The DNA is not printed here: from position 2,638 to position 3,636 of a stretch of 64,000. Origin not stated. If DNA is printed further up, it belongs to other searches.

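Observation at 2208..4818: YfiR-like periplasmic protein paired with a chemoreceptor (MCP) instead of a diguanylate cyclase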

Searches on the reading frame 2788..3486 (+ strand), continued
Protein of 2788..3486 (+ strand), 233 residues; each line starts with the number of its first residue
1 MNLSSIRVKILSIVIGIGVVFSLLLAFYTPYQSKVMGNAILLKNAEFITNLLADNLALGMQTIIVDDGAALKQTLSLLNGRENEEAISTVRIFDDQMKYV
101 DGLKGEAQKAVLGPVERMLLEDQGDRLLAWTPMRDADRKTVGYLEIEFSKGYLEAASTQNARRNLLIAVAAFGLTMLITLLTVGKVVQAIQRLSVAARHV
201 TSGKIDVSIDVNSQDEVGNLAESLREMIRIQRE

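Call 47: search_protein_families(library=pfam, proteins=[L012:3527-3991:+, L008:4461-4979:+, L007:4418-4939:+, L009:4486-4950:+], max_evalue=0.01)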
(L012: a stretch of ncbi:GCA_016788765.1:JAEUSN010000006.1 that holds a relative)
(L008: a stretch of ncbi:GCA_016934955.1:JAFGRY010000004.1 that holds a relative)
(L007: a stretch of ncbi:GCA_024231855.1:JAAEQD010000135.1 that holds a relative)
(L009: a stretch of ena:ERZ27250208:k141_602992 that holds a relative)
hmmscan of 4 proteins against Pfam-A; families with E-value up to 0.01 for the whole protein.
L012:3527-3991:+ (155 aa): 1 family
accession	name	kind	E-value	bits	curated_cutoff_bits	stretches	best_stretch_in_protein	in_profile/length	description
PF13689.11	DUF4154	-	5.9e-10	39.8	24.9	1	33-152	24-143/143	YfiR/HmsC-like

L008:4461-4979:+ (173 aa): 1 family
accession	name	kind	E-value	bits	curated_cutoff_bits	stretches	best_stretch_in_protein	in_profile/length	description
PF13689.11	DUF4154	-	4e-06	27.4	24.9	1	34-170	3-143/143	YfiR/HmsC-like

L007:4418-4939:+ (174 aa): 1 family
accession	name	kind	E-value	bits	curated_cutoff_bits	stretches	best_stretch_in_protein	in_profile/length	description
PF13689.11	DUF4154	-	8e-06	26.4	24.9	1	51-171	20-143/143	YfiR/HmsC-like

L009:4486-4950:+ (155 aa): 1 family
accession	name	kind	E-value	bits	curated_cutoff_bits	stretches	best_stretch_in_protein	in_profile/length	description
PF13689.11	DUF4154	-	3.5e-09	37.3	24.9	1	16-152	3-143/143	YfiR/HmsC-like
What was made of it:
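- On DUF4154 / YfiR-HmsC family (Pfam PF13689): Partner-linked homologs from other phyla score 26-40 bits (call 47).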

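Call 53: search_protein_families(library=pfam, alignment_id=A4, max_evalue=0.1)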
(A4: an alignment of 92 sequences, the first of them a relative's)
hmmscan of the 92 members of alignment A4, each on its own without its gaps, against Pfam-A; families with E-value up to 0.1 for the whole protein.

A. member 1, P0145 (613 aa): 3 families
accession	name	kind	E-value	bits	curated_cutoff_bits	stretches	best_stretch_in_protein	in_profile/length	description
PF00015.26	MCPsignal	-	1.1e-42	146.3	34.6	1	342-486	14-172/172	Methyl-accepting chemotaxis protein (MCP) signalling domain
PF16118.10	DUF4834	-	0.028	15.8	27.8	0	239-307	7-74/99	Domain of unknown function (DUF4834)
PF05478.16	Prominin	-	0.051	12.1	34.3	0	230-297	136-203/799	Prominin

B. families by the number of members that match (of 92 scanned): 159 families (the first 25 are shown)
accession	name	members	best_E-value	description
PF00015.26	MCPsignal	88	3.1e-56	Methyl-accepting chemotaxis protein (MCP) signalling domain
PF00672.30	HAMP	68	1.6e-24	HAMP domain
PF06103.16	DUF948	39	6.7e-08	Bacterial protein of unknown function (DUF948)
PF04108.17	ATG17_like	20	1.4e-05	Autophagy protein ATG17-like domain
PF07889.17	DUF1664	17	3.1e-05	Protein of unknown function (DUF1664)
PF20155.4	TMP_3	15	1.8e-05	Tape measure protein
PF06009.19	Laminin_II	14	0.00022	Laminin Domain II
PF11887.13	Mce4_CUP1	12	9.8e-06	Cholesterol uptake porter CUP1 of Mce4, putative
PF18947.5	HAMP_2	8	2.4e-35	HAMP domain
PF10046.14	BLOC1_2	8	0.00014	Biogenesis of lysosome-related organelles complex-1 subunit 2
PF06160.17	EzrA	7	0.00031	Septation ring formation regulator, EzrA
PF04136.21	COG3_N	5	0.00053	Conserved oligomeric Golgi complex subunit 3, N-terminal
PF10498.14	IFT57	5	0.0031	Intra-flagellar transport protein 57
PF06419.17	COG6_N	4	1.7e-05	Conserved oligomeric complex COG6, N-terminal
PF25762.1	HAUS1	4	0.00072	HAUS augmin-like complex subunit 1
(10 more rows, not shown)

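Call 56: search_protein_families(library=pfam, proteins=[P0086, P0069, P0120, P0046, P0121, P0056, P0106, P0099, P0116, P0105], max_evalue=1)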
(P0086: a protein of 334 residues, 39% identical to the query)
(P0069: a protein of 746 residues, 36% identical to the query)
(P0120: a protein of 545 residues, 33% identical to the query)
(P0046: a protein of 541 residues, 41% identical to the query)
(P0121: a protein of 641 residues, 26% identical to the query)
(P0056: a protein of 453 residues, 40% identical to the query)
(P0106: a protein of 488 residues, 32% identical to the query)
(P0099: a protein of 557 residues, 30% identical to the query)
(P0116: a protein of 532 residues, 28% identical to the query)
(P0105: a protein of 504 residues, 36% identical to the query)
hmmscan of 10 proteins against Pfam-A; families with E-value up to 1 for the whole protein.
P0086 (334 aa): 7 families
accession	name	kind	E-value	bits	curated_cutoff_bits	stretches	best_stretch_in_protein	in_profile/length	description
PF00015.26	MCPsignal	-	1.4e-24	87.3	34.6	1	260-334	2-76/172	Methyl-accepting chemotaxis protein (MCP) signalling domain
PF06103.16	DUF948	-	0.0015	19.1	37.2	1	186-250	22-86/89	Bacterial protein of unknown function (DUF948)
PF17152.10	CHASE8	-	0.028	15.1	27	1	45-151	2-101/102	Periplasmic sensor domain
PF17855.7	MCM_lid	-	0.045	14.7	27.4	1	254-290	32-69/87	MCM AAA-lid domain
PF10554.14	Phage_ASH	-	0.09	13.7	26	1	224-256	65-98/107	Ash protein family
PF10157.14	BORCS6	-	0.27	11.9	35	1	232-303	21-93/101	BLOC-1-related complex sub-unit 6 C-terminal helix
PF22465.2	Spike_JR2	-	0.31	11.4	26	0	290-330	23-62/76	Spike protein P1, second jelly-roll domain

P0069 (746 aa): 10 families
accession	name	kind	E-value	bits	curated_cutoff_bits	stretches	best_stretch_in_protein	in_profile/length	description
PF00015.26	MCPsignal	-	4.2e-42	144.3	34.6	1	524-674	8-172/172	Methyl-accepting chemotaxis protein (MCP) signalling domain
PF18947.5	HAMP_2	-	8.2e-29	99.8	24.3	2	390-446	2-58/67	HAMP domain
PF00672.30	HAMP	-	3.4e-21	75.7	25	4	184-233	2-51/53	HAMP domain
PF18575.6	HAMP_N3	-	4.1e-11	42.7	25.7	1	324-363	4-43/43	HAMP N-terminal domain 3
PF12679.13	ABC2_membrane_2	-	0.0091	15.7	27.2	1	145-196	164-214/283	ABC-2 family transporter protein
PF06103.16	DUF948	-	0.022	15.4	37.2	0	492-555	28-88/89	Bacterial protein of unknown function (DUF948)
PF14012.11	DUF4229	-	0.051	14.1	27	1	164-194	29-59/68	Protein of unknown function (DUF4229)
PF12841.12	YvrJ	-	0.059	13.4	29.5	1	179-198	10-29/36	YvrJ protein family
PF18286.6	T3SS_ExsE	-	0.066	13.6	27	1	393-428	4-39/46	Type III secretion system ExsE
PF05659.16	RPW8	-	0.74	9.9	30.4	0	604-665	13-74/139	Arabidopsis broad-spectrum mildew resistance protein RPW8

P0120 (545 aa): 6 families
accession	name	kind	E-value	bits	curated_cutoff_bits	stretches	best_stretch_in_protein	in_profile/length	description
PF00015.26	MCPsignal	-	4.5e-43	147.5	34.6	1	319-471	5-171/172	Methyl-accepting chemotaxis protein (MCP) signalling domain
PF07889.17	DUF1664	-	0.0014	19.1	34.6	1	287-344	65-122/124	Protein of unknown function (DUF1664)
PF17152.10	CHASE8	-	0.0018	18.9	27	1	51-85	8-43/102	Periplasmic sensor domain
PF08429.16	PLU-1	-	0.22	11.1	28.5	1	290-410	174-279/338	PLU-1-like protein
PF10046.14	BLOC1_2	-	0.41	11.5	33.4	1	307-366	18-77/96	Biogenesis of lysosome-related organelles complex-1 subunit 2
PF04108.17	ATG17_like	-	0.99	9.2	43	1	266-371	158-269/355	Autophagy protein ATG17-like domain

P0046 (541 aa): 24 families
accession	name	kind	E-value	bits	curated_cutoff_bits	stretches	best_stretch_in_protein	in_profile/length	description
PF00015.26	MCPsignal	-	3.7e-29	102.2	34.6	1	361-518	19-169/172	Methyl-accepting chemotaxis protein (MCP) signalling domain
PF00672.30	HAMP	-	4.8e-11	43.3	25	2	190-230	8-48/53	HAMP domain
PF06103.16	DUF948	-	2.7e-05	24.7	37.2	2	258-300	42-84/89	Bacterial protein of unknown function (DUF948)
PF10824.14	T7SS_ESX_EspC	-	0.00012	22.9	23.5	1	413-499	6-93/100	Excreted virulence factor EspC, type VII ESX diderm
PF04136.21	COG3_N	-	0.00053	20.4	27.9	1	470-539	4-73/147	Conserved oligomeric Golgi complex subunit 3, N-terminal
PF25762.1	HAUS1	-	0.0017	18.7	40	1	252-369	92-210/236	HAUS augmin-like complex subunit 1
PF05064.18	Nsp1_C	-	0.013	15.7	24.1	0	271-350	21-103/114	Nsp1-like C-terminal region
PF04108.17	ATG17_like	-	0.021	14.8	43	0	293-498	135-268/355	Autophagy protein ATG17-like domain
PF10498.14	IFT57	-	0.021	14.2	40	1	422-536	209-317/360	Intra-flagellar transport protein 57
PF11887.13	Mce4_CUP1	-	0.05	13.6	32.6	0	267-329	61-144/222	Cholesterol uptake porter CUP1 of Mce4, putative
PF10046.14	BLOC1_2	-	0.1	13.4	33.4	0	478-536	38-96/96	Biogenesis of lysosome-related organelles complex-1 subunit 2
PF24850.1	CC_BshC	-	0.12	12.7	27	0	261-303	42-84/159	Bacillithiol biosynthesis BshC, C-terminal coiled-coil domain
PF07889.17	DUF1664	-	0.13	12.7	34.6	0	309-390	38-116/124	Protein of unknown function (DUF1664)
PF11694.13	DUF3290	-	0.17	12.3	31.3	1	150-190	3-43/144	Protein of unknown function (DUF3290)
PF25014.1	NET2A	-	0.21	11.8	33.1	1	382-489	30-137/235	NET2A-like domain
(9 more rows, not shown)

P0121 (641 aa): 9 families
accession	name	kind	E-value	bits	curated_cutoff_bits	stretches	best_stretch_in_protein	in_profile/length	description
PF00015.26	MCPsignal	-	1.8e-32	113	34.6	2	380-543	7-170/172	Methyl-accepting chemotaxis protein (MCP) signalling domain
PF00672.30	HAMP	-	3.3e-08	34.1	25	1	181-234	1-52/53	HAMP domain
PF06160.17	EzrA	-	0.0027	16.5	39.6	1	406-625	271-491/557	Septation ring formation regulator, EzrA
PF06103.16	DUF948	-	0.0043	17.6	37.2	1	167-259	1-82/89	Bacterial protein of unknown function (DUF948)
PF11932.13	DUF3450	-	0.0052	16.6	32.6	2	442-543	13-114/241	Protein of unknown function (DUF3450)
PF08581.15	Tup_N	-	0.011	16.5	28.7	1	443-476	13-46/77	Tup N-terminal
PF02332.24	Phenol_Hydrox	-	0.11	12.4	24.4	1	523-590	119-187/230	Methane/Phenol/Alkene Hydroxylase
PF00210.30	Ferritin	-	0.26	11.6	24.5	1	440-518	27-104/142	Ferritin-like domain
PF11887.13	Mce4_CUP1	-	0.39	10.7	32.6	1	402-544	16-153/222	Cholesterol uptake porter CUP1 of Mce4, putative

P0056 (453 aa): 4 families
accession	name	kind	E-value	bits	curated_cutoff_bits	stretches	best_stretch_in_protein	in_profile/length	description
PF00015.26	MCPsignal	-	1.3e-42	146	34.6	1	259-414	3-172/172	Methyl-accepting chemotaxis protein (MCP) signalling domain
PF10157.14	BORCS6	-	0.11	13.1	35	1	231-301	26-93/101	BLOC-1-related complex sub-unit 6 C-terminal helix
PF24487.1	NDC80_loop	-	0.15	12.1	27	1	363-434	87-159/233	Kinetochore protein NDC80 loop region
PF11172.13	DUF2959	-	0.73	10.4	26.8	1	372-443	5-74/190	Protein of unknown function (DUF2959)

P0106 (488 aa): 6 families
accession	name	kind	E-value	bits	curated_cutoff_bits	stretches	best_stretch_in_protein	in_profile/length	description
PF00015.26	MCPsignal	-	1.4e-38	132.9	34.6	1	299-463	3-160/172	Methyl-accepting chemotaxis protein (MCP) signalling domain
PF00672.30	HAMP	-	4.8e-12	46.4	25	1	181-233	1-51/53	HAMP domain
PF10498.14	IFT57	-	0.1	11.9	40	1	371-474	225-329/360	Intra-flagellar transport protein 57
PF13314.11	DUF4083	-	0.22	12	25.4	0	11-41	5-38/57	Domain of unknown function (DUF4083)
PF06103.16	DUF948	-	0.36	11.5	37.2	0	367-433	18-84/89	Bacterial protein of unknown function (DUF948)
PF08702.15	Fib_alpha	-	0.42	11.2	29.9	0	266-344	48-128/143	Fibrinogen alpha/beta chain family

P0099 (557 aa): 9 families
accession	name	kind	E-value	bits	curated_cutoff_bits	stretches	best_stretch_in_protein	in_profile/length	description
PF00015.26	MCPsignal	-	2e-50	171.4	34.6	1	338-521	2-171/172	Methyl-accepting chemotaxis protein (MCP) signalling domain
PF00672.30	HAMP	-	2.9e-16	59.9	25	2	184-235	1-52/53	HAMP domain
PF06103.16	DUF948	-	0.019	15.6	37.2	0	267-326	25-84/89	Bacterial protein of unknown function (DUF948)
PF20155.4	TMP_3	-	0.028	14.6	41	0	488-541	46-99/192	Tape measure protein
PF05342.19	Peptidase_M26_N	-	0.028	14.1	27.7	1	404-506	146-242/250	M26 IgA1-specific Metallo-endopeptidase N-terminal region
PF02743.24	dCache_1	-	0.082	12.9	45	1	127-163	126-161/240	Cache domain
PF01085.23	HH_signal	-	0.11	12.6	22.1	1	424-475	22-73/161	Hedgehog amino-terminal signalling domain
PF14970.11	TEDC1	-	0.14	12.8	27.4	1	151-202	7-52/169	Tubulin epsilon and delta complex protein 1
PF01865.21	PhoU_div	-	0.14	11.9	24.4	1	430-552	34-153/214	Protein of unknown function DUF47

P0116 (532 aa): 7 families
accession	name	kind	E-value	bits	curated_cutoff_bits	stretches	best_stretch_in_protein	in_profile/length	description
PF00015.26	MCPsignal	-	1.9e-29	103.1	34.6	2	320-461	2-171/172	Methyl-accepting chemotaxis protein (MCP) signalling domain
PF00672.30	HAMP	-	3.9e-14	53.1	25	1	206-256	2-52/53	HAMP domain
PF18947.5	HAMP_2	-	0.0036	17.7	24.3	1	209-255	19-65/67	HAMP domain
PF09991.14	DUF2232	-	0.0068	16.1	27.8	1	164-209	213-258/290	Predicted membrane protein (DUF2232)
PF05745.16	CRPA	-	0.049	14.1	23.6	1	163-209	41-90/150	Chlamydia 15 kDa cysteine-rich outer membrane protein (CRPA)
PF11887.13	Mce4_CUP1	-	0.55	10.2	32.6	0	238-310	56-128/222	Cholesterol uptake porter CUP1 of Mce4, putative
PF10046.14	BLOC1_2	-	0.61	10.9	33.4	1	283-359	7-83/96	Biogenesis of lysosome-related organelles complex-1 subunit 2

P0105 (504 aa): 7 families
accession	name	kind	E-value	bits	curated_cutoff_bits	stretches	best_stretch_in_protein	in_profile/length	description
PF00015.26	MCPsignal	-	3.1e-40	138.2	34.6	1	260-415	2-171/172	Methyl-accepting chemotaxis protein (MCP) signalling domain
PF09984.15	sCache_4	-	0.0012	19.1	22.1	0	229-273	26-70/145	Single cache domain 4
PF08614.16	ATG16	-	0.1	13.2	33.7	1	336-455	25-150/200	Autophagy protein 16 (ATG16)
PF06103.16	DUF948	-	0.1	13.2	37.2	1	187-245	22-81/89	Bacterial protein of unknown function (DUF948)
PF13692.12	Glyco_trans_1_4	-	0.15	12.7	27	0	24-51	74-101/142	Glycosyl transferases group 1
PF08704.16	GCD14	-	0.22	11.6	26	1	187-251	106-166/247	tRNA methyltransferase complex GCD14 subunit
PF10046.14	BLOC1_2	-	0.3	11.9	33.4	0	236-303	14-87/96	Biogenesis of lysosome-related organelles complex-1 subunit 2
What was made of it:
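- On YfiBNR tripartite system: Three of 92 family members hit CHASE8 below cutoff, best E 1.9e-4 (calls 53, 56).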

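Call 72: search_protein_families(library=ncbifam, proteins=[L008:126-2279:+, L008:2304-4433:+, L012:1084-3423:+], max_evalue=1e-10)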
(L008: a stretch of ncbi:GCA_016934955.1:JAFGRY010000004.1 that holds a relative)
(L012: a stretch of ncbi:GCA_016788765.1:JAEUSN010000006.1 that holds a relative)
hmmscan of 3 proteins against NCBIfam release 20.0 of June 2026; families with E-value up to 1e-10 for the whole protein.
L008:126-2279:+ (717 aa): 13 families
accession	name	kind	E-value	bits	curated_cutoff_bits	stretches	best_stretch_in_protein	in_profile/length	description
NF053590.1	TonB_dep_TOL0244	equivalog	6.7e-46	157.1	645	1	31-185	1-146/604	TOL_0244 family TonB-dependent receptor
TIGR01783.1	TonB-siderophor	subfamily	1.4e-22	80.2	223.5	1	59-232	3-161/649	TonB-dependent siderophore receptor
TIGR01785.1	TonB-hemin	subfamily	1.4e-19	70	316.85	1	48-183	7-133/677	TonB-dependent heme/hemoglobin receptor family protein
TIGR01779.1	TonB-B12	equivalog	3.9e-18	65.3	599.7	1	57-225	43-198/614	TonB-dependent vitamin B12 receptor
NF010010.0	PRK13483.1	equivalog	1.4e-17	63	927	1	42-184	34-168/660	ligand-gated channel protein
NF010038.0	PRK13513.1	equivalog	6e-17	61.4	942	1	46-227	40-218/659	ligand-gated channel protein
NF007478.2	PRK10064.1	equivalog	1.4e-16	60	745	1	45-181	34-160/663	catecholate siderophore receptor CirA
TIGR01786.1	TonB-hemlactrns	subfamily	2.2e-14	52.8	323.75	0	52-183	15-138/719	TonB-dependent hemoglobin/transferrin/lactoferrin family receptor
NF010011.0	PRK13484.1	equivalog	3.7e-14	51.9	1197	1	45-181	34-161/682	IreA family TonB-dependent siderophore receptor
NF007926.1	PRK10641.1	equivalog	3.9e-13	48.8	836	1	62-229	48-200/617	TonB-dependent vitamin B12 receptor BtuB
NF041676.1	FecA_OM_dicitr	equivalog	6.3e-12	44.3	1100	1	48-195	122-265/773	TonB-dependent Fe(3+) dicitrate receptor FecA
NF010012.0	PRK13486.1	equivalog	1.5e-11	43.4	924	1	43-184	27-163/696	TonB-dependent receptor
NF050067.1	TonBEntbctnRecCfrA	equivalog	2e-11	43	1200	1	40-183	25-162/698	TonB-dependent ferric enterobactin receptor CfrA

L008:2304-4433:+ (709 aa): 16 families
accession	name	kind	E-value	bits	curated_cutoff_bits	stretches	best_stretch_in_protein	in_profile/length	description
NF053590.1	TonB_dep_TOL0244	equivalog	9.3e-48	163.2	645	1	32-195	2-157/604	TOL_0244 family TonB-dependent receptor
TIGR01783.1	TonB-siderophor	subfamily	1.5e-25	90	223.5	1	61-228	5-159/649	TonB-dependent siderophore receptor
NF010010.0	PRK13483.1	equivalog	3.8e-20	71.4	927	1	12-226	11-217/660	ligand-gated channel protein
TIGR01779.1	TonB-B12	equivalog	2.3e-16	59.5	599.7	1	62-200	49-174/614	TonB-dependent vitamin B12 receptor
NF010038.0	PRK13513.1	equivalog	9.3e-16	57.5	942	1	43-183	37-169/659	ligand-gated channel protein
TIGR01785.1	TonB-hemin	subfamily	4e-15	55.3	316.85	1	49-228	9-185/677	TonB-dependent heme/hemoglobin receptor family protein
TIGR01786.1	TonB-hemlactrns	subfamily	1.6e-14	53.2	323.75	0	49-226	11-187/719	TonB-dependent hemoglobin/transferrin/lactoferrin family receptor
NF007478.2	PRK10064.1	equivalog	9.3e-14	50.6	745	1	45-179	34-158/663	catecholate siderophore receptor CirA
NF007926.1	PRK10641.1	equivalog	1.2e-13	50.6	836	1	61-227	47-200/617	TonB-dependent vitamin B12 receptor BtuB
NF010048.1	PRK13524.1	subfamily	4.3e-13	48.6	493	0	146-225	143-228/744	FepA family TonB-dependent siderophore receptor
NF007465.0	PRK10044.1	equivalog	4.3e-13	48.3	803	1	56-187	77-195/726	ferrichrome porin FhuA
NF050067.1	TonBEntbctnRecCfrA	equivalog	6.9e-13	47.8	1200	1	39-180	24-159/698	TonB-dependent ferric enterobactin receptor CfrA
NF010011.0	PRK13484.1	equivalog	7.1e-13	47.7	1197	1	38-191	27-171/682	IreA family TonB-dependent siderophore receptor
NF010012.0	PRK13486.1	equivalog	1e-11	44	924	1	41-184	25-163/696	TonB-dependent receptor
NF010051.0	PRK13528.1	subfamily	1.6e-11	43.2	583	1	53-226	44-226/727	FepA family TonB-dependent siderophore receptor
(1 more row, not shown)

L012:1084-3423:+ (779 aa): 2 families
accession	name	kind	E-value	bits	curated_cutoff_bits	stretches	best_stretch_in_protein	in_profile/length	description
NF053590.1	TonB_dep_TOL0244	equivalog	3.1e-28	98.7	645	1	55-216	2-154/604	TOL_0244 family TonB-dependent receptor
TIGR01783.1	TonB-siderophor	subfamily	2.9e-20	72.5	223.5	1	81-250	2-156/649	TonB-dependent siderophore receptor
